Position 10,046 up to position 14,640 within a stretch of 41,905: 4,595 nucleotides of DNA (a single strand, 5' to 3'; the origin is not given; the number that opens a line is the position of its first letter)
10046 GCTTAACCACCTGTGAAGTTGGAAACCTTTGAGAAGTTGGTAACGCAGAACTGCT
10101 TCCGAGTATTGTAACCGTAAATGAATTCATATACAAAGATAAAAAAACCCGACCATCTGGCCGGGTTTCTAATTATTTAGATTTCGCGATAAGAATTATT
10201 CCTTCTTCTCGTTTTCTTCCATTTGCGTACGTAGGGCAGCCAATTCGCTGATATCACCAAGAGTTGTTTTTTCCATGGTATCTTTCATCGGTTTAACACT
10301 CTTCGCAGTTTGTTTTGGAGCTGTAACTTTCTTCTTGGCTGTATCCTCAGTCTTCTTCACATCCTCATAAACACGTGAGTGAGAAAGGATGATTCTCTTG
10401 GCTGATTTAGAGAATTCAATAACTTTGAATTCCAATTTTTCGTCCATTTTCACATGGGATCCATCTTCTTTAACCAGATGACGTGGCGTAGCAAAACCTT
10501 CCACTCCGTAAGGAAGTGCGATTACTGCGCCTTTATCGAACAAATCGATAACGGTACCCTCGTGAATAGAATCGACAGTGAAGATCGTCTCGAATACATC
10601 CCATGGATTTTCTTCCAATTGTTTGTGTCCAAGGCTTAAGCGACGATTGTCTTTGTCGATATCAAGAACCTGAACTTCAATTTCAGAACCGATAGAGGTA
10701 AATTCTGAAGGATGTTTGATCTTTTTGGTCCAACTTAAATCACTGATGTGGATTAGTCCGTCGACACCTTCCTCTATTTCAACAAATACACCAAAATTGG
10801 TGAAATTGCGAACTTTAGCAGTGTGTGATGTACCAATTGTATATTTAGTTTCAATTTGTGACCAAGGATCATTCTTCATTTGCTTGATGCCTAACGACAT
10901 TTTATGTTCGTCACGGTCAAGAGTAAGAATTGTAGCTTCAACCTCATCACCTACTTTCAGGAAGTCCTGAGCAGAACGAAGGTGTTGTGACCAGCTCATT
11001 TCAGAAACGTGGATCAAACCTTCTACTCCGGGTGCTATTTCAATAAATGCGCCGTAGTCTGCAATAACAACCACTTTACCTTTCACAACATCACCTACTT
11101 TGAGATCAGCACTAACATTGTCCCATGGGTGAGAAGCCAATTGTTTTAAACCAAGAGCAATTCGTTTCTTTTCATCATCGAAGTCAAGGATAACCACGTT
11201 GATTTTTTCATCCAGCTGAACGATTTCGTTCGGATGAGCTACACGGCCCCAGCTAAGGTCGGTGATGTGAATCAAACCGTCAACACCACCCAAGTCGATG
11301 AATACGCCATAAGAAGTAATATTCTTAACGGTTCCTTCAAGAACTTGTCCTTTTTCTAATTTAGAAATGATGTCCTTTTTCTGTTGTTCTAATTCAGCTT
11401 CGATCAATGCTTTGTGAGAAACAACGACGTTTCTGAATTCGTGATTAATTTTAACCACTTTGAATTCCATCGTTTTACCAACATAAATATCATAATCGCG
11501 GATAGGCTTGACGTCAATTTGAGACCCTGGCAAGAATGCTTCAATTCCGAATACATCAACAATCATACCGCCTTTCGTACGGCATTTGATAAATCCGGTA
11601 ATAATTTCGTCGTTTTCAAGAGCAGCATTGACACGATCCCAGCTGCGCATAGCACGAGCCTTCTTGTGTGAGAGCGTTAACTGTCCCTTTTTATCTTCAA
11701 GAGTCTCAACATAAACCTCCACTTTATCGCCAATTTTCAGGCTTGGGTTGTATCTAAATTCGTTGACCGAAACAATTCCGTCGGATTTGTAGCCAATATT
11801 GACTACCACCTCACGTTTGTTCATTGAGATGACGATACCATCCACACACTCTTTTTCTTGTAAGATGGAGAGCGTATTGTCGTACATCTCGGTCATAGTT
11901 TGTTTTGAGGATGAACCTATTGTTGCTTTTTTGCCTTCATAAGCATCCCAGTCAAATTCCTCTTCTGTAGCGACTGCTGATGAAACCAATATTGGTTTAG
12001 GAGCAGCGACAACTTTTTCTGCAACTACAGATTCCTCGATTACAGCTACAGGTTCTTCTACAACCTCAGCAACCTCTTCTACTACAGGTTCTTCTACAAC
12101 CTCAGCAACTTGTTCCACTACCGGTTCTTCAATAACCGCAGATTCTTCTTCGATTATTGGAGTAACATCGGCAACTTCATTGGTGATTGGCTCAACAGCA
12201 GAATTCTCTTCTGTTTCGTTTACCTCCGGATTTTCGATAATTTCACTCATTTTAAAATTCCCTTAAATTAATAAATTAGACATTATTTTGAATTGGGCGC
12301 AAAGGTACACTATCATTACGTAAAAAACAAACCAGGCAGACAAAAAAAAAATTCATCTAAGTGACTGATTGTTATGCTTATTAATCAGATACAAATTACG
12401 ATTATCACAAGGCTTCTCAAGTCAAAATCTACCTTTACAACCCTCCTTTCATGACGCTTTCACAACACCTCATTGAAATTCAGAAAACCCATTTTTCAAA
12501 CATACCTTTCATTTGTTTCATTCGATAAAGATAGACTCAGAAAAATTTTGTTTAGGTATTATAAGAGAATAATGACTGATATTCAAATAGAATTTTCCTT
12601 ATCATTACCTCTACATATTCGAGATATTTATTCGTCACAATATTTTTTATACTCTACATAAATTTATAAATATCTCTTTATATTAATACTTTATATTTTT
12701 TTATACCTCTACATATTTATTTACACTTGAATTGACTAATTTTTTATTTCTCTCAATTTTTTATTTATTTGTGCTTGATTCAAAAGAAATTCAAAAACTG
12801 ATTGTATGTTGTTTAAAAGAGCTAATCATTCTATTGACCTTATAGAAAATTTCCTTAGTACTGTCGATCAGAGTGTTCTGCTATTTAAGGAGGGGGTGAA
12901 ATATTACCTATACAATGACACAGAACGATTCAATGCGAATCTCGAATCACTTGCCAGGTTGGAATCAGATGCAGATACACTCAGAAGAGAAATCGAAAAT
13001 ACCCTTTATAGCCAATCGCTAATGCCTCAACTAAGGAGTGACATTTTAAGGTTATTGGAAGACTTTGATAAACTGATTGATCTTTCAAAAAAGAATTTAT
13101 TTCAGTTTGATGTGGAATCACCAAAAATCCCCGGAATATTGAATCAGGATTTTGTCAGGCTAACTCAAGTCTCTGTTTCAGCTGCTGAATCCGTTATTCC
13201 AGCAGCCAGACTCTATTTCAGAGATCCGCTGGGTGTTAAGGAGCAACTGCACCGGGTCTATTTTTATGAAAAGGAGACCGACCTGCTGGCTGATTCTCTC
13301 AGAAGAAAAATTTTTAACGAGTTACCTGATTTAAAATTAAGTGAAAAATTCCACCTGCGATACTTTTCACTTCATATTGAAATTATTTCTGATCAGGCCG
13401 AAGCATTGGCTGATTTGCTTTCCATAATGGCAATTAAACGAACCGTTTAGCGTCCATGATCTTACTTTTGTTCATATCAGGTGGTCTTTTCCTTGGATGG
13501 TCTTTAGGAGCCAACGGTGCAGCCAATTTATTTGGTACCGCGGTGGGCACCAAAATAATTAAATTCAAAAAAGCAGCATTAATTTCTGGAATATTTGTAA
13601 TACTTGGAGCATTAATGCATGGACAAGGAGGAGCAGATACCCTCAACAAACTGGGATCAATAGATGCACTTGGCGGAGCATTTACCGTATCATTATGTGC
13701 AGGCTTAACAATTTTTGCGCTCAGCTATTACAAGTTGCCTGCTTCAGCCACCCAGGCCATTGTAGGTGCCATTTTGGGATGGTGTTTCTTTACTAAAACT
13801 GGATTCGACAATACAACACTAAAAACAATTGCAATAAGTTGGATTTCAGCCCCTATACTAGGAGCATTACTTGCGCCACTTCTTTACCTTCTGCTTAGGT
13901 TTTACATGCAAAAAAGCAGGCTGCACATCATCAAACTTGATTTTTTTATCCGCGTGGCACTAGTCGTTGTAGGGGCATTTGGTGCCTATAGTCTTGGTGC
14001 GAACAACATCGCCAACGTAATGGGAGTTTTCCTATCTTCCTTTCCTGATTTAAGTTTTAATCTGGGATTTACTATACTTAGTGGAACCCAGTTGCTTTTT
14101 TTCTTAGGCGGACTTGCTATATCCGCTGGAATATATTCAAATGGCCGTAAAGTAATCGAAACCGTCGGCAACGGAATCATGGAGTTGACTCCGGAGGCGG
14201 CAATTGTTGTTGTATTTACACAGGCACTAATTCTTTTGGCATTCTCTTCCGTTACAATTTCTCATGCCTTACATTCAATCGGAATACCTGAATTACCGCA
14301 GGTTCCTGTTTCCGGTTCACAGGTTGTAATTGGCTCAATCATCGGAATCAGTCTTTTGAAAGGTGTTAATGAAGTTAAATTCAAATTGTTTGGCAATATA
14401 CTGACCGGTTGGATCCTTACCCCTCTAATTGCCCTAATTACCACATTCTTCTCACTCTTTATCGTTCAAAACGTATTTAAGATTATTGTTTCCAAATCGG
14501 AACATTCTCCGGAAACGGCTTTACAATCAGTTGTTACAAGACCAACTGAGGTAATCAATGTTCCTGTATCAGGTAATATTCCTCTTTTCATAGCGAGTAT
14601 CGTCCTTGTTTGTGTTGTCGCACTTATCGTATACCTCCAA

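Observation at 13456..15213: PiT-family phosphate-transporter domain lacking both signature aspartates, fused to a LuxR-type DNA-binding domain: a candidate phosphate transceptor and one-component regulator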

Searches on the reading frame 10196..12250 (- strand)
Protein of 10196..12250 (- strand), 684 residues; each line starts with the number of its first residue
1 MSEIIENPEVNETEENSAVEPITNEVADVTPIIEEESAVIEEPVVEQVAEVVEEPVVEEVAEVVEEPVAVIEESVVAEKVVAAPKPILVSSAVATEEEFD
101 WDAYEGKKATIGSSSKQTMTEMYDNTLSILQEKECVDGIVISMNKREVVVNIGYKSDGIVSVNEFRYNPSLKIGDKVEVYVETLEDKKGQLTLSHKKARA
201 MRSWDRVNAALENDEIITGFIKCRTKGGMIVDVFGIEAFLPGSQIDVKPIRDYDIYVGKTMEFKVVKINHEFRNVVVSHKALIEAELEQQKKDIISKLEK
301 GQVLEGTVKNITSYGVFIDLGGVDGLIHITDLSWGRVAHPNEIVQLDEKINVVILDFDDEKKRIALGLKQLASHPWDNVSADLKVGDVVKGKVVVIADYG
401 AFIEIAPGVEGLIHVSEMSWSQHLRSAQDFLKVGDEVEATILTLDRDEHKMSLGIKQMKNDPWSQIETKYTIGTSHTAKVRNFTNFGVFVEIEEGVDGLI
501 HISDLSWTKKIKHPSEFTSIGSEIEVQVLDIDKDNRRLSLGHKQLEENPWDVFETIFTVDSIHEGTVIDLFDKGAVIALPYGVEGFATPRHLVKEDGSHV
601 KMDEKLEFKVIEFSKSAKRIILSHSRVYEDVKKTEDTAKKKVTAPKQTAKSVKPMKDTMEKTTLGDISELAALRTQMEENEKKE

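Call 3: search_protein_families(library=pfam, proteins=[window:10196-12250:-], max_evalue=0.01)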
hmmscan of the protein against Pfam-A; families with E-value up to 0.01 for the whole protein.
window:10196-12250:- (684 aa): 7 families
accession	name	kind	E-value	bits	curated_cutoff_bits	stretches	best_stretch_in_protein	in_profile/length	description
PF00575.29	S1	-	2.5e-81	268.5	22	6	297-369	1-74/74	S1 RNA binding domain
PF23459.1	S1_RRP5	-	4.1e-20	72.6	27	2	384-447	2-64/72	RRP5 S1 domain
PF21710.3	Spt6_S1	-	1.7e-09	38.3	27.5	1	382-455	13-86/91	Spt6, S1/OB domain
PF13509.12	S1_2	-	8.2e-08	32.7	21.8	0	472-506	1-35/61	S1 domain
PF17092.11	PCB_OB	-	1.9e-05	25.8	27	0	380-437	26-93/111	Penicillin-binding protein OB-like domain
PF02599.21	CsrA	-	2.4e-05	24.7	27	0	515-538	9-32/53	Global regulator protein family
PF24353.1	DUF7513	-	0.003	17.8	27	0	165-189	13-38/81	Domain of unknown function (DUF7513)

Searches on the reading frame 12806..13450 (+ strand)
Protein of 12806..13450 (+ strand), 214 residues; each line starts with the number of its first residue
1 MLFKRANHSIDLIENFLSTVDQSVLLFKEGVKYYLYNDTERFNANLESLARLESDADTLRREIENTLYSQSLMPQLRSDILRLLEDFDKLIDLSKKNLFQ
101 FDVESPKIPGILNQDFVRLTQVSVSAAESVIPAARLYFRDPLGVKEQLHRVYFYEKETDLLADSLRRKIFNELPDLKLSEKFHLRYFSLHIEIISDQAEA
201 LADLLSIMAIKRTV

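Call 3: search_protein_families(library=pfam, proteins=[window:12806-13450:+], max_evalue=0.01)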
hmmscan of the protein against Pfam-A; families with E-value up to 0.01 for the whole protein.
window:12806-13450:+ (214 aa): 2 families
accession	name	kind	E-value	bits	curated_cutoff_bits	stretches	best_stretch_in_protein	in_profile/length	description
PF01865.21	PhoU_div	-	5.3e-21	75.4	24.4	1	8-210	12-213/214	Protein of unknown function DUF47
PF02346.21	Vac_Fusion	-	0.0043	17.1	24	0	41-62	22-43/56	Chordopoxvirus multifunctional envelope protein A27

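Call 4: search_protein_families(library=ncbifam, proteins=[window:12806-13450:+], max_evalue=0.01)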
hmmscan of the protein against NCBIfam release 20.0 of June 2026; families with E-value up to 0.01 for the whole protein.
window:12806-13450:+ (214 aa): 1 family
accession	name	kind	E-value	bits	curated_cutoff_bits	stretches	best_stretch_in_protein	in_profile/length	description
TIGR00153.1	TIGR00153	hypoth_equivalog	3.1e-17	63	104.3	1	17-212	20-216/217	TIGR00153 family protein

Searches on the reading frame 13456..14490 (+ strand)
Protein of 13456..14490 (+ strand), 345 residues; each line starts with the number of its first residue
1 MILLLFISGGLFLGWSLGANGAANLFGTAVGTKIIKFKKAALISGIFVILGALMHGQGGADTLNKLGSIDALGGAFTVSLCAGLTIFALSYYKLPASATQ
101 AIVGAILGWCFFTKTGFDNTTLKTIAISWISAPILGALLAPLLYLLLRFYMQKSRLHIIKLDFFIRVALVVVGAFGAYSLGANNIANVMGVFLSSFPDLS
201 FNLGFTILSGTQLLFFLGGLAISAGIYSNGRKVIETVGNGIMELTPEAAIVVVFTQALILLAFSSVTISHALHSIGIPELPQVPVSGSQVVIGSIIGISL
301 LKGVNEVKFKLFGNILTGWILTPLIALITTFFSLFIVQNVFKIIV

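Call 56: search_protein_representatives(protein=window:13456-14490:+)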
Query: 345 residues. Proteins with E-value up to 0.001 (for the whole library): 2305; up to 1e-10: 895; up to 1e-30: 155. The best 150 are listed.
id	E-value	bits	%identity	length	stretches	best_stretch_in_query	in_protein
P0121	1.0e-114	400.0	56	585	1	4-343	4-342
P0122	2.0e-109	382.6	57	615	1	1-342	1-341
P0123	2.0e-108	379.3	56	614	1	1-342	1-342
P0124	3.2e-103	362.2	52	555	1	3-342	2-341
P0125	6.6e-103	361.2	53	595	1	3-342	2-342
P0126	7.6e-101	354.4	63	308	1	2-268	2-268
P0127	5.1e-99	348.4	50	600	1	3-341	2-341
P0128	6.4e-93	328.4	47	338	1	3-337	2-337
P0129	1.3e-89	317.4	48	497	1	3-343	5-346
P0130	1.6e-89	317.2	47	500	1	4-342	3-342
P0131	4.6e-88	312.4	47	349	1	4-342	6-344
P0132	5.5e-88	312.1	45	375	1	1-342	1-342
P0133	1.9e-86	307.1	46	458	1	2-337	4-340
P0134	4.2e-86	305.9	46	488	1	4-343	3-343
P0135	2.2e-84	300.3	47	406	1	3-324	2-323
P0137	1.3e-83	297.8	45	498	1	4-342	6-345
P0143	1.7e-78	281.0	42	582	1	3-343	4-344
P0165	4.1e-54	200.8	35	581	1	3-343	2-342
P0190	1.4e-43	166.2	38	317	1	7-331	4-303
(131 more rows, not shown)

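Call 59: find_homologous_proteins(query=P0190)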
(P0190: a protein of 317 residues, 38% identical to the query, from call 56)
Query P0190 (317 aa): 6589 proteins with E <= 0.001 among 8000 candidates; the best 120 are listed.
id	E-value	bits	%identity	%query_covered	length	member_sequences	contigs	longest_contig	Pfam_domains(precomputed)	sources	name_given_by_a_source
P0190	9.6e-188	641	100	100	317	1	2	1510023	PF01384.26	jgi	jgi:inorganic phosphate transporter, PiT family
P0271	6.7e-132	458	73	97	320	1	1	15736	PF01384.26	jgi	jgi:PiT family inorganic phosphate transporter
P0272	2.1e-131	456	72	98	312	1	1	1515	PF01384.26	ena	-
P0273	2.2e-131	456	72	97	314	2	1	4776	PF01384.26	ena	-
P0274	2.1e-130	453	72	97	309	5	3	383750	PF01384.26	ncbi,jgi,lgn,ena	-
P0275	5.7e-130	451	74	97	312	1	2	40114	PF01384.26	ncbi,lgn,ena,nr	ncbi:MAG: inorganic phosphate transporter family protein [Phycisphaerae bacterium]|nr:inorganic phos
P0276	1.5e-129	450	73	97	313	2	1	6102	PF01384.26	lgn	-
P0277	3.6e-129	449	70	98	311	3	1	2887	PF01384.26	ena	-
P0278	3.8e-129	449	72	97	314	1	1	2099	PF01384.26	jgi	-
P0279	9.5e-129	447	70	97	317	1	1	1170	PF01384.26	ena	-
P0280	6.8e-128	445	70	97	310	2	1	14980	PF01384.26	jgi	-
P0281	1.2e-127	444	69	97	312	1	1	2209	PF01384.26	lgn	-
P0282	1.7e-127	443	70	97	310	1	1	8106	PF01384.26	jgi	jgi:inorganic phosphate transporter, PiT family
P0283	2.0e-127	443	71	97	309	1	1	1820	PF01384.26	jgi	-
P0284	3.2e-127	442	69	97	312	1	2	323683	PF01384.26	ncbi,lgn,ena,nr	ncbi:MAG: inorganic phosphate transporter family protein [Anaerohalosphaeraceae bacterium]|nr:inorga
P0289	2.4e-126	440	68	97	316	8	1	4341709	PF01384.26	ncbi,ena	-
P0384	3.4e-113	396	63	97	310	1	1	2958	PF01384.26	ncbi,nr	ncbi:MAG: inorganic phosphate transporter [Candidatus Hydrogenedentes bacterium]|nr:inorganic phosph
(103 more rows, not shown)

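Call 60: find_encoding_contigs(protein=P0289, flank=6000, max_places=1)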
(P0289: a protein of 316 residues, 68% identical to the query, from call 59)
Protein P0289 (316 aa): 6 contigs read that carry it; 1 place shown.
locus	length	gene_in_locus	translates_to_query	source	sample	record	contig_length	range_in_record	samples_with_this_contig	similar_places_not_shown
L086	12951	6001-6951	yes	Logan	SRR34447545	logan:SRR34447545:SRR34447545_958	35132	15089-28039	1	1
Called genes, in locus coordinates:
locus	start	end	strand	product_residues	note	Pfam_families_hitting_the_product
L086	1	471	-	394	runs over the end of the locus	PF00890:FAD_binding_2 (faint), PF01266:DAO (faint), PF12831:FAD_oxidored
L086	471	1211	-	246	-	PF09339:HTH_IclR, PF01614:IclR_C (weak)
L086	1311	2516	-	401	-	PF22025:ThiI_fer, PF02926:THUMP, PF02568:ThiI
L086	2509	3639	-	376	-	PF00389:2-Hacid_dh, PF02826:2-Hacid_dh_C, PF11890:DUF3410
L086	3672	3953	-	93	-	PF08827:DUF1805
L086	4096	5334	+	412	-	PF00155:Aminotran_1_2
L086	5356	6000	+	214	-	PF01865:PhoU_div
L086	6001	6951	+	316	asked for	PF01384:PHO4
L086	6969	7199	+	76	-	PF01106:NifU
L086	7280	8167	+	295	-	PF01430:HSP33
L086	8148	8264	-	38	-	-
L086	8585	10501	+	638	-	PF19543:GH123_N (faint), PF22680:Glyco_hydro_123_N_2 (faint)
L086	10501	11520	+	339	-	-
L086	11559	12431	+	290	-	-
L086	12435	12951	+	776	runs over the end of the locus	PF16126:DUF4838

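Call 61: find_encoding_contigs(protein=P0190, flank=6000, max_places=1)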
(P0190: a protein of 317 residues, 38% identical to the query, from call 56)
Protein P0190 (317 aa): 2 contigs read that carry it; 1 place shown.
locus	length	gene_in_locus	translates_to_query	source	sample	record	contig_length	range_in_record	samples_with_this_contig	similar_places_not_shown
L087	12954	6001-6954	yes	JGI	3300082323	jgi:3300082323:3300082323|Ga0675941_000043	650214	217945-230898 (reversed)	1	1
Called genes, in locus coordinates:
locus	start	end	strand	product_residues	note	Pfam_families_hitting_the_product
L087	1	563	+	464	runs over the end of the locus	PF02463:SMC_N, PF11398:DUF2813 (faint), PF13175:AAA_15, PF13476:AAA_23, PF13304:AAA_21, PF13175:AAA_15, PF13304:AAA_21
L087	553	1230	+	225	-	PF14103:DUF4276 (weak)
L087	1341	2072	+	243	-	PF11523:DUF3223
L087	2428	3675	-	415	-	PF11700:ATG22, PF07690:MFS_1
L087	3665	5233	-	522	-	PF02074:Peptidase_M32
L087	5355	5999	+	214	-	PF01865:PhoU_div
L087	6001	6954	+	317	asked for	PF01384:PHO4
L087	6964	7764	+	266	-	PF01887:SAM_HAT_N, PF20257:SAM_HAT_C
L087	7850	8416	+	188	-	PF00072:Response_reg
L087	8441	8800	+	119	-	-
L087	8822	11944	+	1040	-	PF13385:Laminin_G_3 (weak), PF02210:Laminin_G_2 (weak), PF06452:CBM9_1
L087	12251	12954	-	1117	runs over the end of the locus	PF07602:DUF1565 (faint), PF14592:Chondroitinas_B (faint), PF22842:Pel9A-like_beta_helix, PF13229:Beta_helix (weak), PF05048:NosD, PF13229:Beta_helix, PF22842:Pel9A-like_beta_helix, PF13229:Beta_helix (weak), +1 more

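Call 62: find_encoding_contigs(protein=P0384, flank=6000, max_places=1)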
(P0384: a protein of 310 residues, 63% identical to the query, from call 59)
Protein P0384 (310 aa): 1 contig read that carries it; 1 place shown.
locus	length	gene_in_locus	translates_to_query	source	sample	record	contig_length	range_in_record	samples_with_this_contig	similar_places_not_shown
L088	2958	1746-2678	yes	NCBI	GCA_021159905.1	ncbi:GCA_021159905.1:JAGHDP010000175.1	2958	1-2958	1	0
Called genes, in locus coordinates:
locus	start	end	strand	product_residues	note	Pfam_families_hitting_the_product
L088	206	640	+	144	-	PF07238:PilZ (weak)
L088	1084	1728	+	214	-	PF01865:PhoU_div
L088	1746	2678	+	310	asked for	PF01384:PHO4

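Call 68: search_protein_families(library=pfam, proteins=[P0122, P0124, P0125, P0127, P0129, P0130, P0134, P0137, P0143, P0165], max_evalue=0.01)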
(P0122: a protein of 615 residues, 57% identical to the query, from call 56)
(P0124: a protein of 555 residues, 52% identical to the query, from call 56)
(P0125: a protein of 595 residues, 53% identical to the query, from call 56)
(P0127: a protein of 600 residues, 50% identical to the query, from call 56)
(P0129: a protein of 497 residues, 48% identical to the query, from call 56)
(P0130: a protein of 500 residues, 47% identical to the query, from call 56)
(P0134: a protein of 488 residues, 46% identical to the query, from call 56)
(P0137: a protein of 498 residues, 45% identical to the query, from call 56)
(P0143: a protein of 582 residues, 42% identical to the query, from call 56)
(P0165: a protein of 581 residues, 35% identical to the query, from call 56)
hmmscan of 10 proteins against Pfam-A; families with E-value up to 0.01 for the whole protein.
P0122 (615 aa): 3 families
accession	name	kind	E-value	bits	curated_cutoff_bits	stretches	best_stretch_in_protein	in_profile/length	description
PF01384.25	PHO4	-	4e-57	194.2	33.7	2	18-328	2-349/350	Phosphate transporter family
PF00196.25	GerE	-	1.2e-07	31.7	23.5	1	560-611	5-56/57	Bacterial regulatory proteins, luxR family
PF08281.18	Sigma70_r4_2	-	2.6e-06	27.4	25.7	1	564-600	16-54/54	Sigma-70, region 4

P0124 (555 aa): 1 family
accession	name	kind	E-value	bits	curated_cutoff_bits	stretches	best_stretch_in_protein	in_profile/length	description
PF01384.25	PHO4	-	1.2e-62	212.3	33.7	2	17-328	2-349/350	Phosphate transporter family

P0125 (595 aa): 3 families
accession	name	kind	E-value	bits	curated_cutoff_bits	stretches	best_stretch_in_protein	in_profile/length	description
PF01384.25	PHO4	-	3.1e-70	237.3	33.7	2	17-330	2-350/350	Phosphate transporter family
PF00196.25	GerE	-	0.00038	20.5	23.5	1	535-582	2-49/57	Bacterial regulatory proteins, luxR family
PF09716.15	ETRAMP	-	0.0016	18.9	29.1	1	330-406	8-69/81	Malarial early transcribed membrane protein (ETRAMP)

P0127 (600 aa): 2 families
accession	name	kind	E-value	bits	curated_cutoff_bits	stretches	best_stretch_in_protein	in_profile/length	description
PF01384.25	PHO4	-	5.7e-55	187.1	33.7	2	17-267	2-301/350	Phosphate transporter family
PF00196.25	GerE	-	2.9e-05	24.1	23.5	1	539-589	2-52/57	Bacterial regulatory proteins, luxR family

P0129 (497 aa): 2 families
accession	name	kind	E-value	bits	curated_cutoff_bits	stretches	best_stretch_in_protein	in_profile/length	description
PF01384.25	PHO4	-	7.7e-52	176.8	33.7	2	20-269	2-300/350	Phosphate transporter family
PF00737.25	PsbH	-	0.0072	16.4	24.6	1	315-339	15-39/52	Photosystem II 10 kDa phosphoprotein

P0130 (500 aa): 1 family
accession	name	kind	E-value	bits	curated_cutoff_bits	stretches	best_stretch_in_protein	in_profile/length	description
PF01384.25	PHO4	-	2.7e-52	178.3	33.7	2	17-263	2-297/350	Phosphate transporter family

P0134 (488 aa): 1 family
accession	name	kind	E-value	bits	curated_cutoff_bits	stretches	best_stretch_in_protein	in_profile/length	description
PF01384.25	PHO4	-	4.4e-61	207.2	33.7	2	17-265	2-299/350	Phosphate transporter family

P0137 (498 aa): 1 family
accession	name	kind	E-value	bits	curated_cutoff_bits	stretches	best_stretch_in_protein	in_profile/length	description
PF01384.25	PHO4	-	3.6e-61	207.5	33.7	2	20-332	2-349/350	Phosphate transporter family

P0143 (582 aa): 3 families
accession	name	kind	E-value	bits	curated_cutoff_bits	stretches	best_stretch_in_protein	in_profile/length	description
PF01384.25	PHO4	-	7e-49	167.1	33.7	2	19-331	2-350/350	Phosphate transporter family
PF00196.25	GerE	-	6.1e-06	26.2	23.5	1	527-571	5-49/57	Bacterial regulatory proteins, luxR family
PF08281.18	Sigma70_r4_2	-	0.00018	21.6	25.7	1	539-567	26-54/54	Sigma-70, region 4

P0165 (581 aa): 4 families
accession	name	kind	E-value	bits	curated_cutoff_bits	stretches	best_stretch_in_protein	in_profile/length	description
PF01384.25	PHO4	-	2.8e-30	105.9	33.7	2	16-329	1-350/350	Phosphate transporter family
PF00196.25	GerE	-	3.9e-09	36.4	23.5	1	524-575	3-54/57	Bacterial regulatory proteins, luxR family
PF08281.18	Sigma70_r4_2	-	4e-05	23.6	25.7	1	524-566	11-54/54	Sigma-70, region 4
PF25630.1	Phycodna_minor_capsid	-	0.0085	16.8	27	0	375-440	6-69/96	Phycodnaviridae minor capsid protein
